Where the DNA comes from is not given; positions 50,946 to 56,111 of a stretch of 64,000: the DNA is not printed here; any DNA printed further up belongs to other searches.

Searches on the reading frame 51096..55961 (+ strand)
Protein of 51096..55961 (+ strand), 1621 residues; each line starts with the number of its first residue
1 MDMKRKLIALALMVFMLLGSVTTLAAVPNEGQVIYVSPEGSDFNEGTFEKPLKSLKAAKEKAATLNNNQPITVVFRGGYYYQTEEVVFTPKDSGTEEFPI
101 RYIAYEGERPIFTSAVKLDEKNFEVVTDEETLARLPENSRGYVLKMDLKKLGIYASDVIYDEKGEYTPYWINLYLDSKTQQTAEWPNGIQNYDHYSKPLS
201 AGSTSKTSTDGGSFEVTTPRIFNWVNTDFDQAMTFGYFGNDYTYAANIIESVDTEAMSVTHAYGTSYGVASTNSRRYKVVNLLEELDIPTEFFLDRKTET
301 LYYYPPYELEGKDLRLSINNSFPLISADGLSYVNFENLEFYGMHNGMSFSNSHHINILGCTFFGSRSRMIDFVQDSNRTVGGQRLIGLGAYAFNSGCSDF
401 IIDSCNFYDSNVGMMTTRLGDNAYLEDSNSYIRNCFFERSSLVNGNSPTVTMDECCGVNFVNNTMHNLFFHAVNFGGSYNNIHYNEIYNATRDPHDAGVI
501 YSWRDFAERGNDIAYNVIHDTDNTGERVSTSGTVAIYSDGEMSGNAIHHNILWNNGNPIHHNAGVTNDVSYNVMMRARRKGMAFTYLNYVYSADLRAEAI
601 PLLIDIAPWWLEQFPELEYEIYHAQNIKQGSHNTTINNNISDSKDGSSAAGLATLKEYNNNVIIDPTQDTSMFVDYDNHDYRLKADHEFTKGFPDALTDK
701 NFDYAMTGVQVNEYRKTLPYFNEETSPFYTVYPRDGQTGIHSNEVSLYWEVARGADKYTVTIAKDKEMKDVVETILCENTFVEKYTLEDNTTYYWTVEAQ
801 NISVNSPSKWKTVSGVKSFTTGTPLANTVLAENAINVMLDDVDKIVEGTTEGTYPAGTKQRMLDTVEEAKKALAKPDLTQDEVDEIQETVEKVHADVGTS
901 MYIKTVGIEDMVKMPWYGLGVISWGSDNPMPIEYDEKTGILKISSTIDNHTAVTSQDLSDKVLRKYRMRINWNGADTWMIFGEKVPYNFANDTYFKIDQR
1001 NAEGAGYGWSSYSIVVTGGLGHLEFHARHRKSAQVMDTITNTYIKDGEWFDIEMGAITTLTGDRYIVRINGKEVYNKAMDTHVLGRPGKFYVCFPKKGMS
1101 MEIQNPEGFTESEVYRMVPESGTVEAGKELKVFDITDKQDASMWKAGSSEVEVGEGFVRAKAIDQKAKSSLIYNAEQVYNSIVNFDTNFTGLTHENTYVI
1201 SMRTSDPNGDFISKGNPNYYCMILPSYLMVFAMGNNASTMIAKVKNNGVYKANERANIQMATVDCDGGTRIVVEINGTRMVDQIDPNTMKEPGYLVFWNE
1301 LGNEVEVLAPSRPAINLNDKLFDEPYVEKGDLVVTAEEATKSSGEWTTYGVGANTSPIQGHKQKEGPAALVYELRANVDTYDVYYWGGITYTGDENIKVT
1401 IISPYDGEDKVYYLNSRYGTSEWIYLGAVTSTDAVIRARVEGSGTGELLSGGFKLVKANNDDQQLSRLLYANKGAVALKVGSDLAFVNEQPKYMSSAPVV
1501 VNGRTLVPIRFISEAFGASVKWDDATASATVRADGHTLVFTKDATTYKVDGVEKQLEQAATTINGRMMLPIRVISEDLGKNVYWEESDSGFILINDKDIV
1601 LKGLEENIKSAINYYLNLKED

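Call 102: search_protein_families(library=pfam, proteins=[window:51096-55961:+], max_evalue=0.0001)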
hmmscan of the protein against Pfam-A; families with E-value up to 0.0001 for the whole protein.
window:51096-55961:+ (1621 aa): 1 family
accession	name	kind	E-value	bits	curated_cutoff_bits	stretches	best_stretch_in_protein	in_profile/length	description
PF07833.16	Cu_amine_oxidN1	-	5e-44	149.1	24.2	2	1487-1588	2-103/108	Copper amine oxidase N-terminal domain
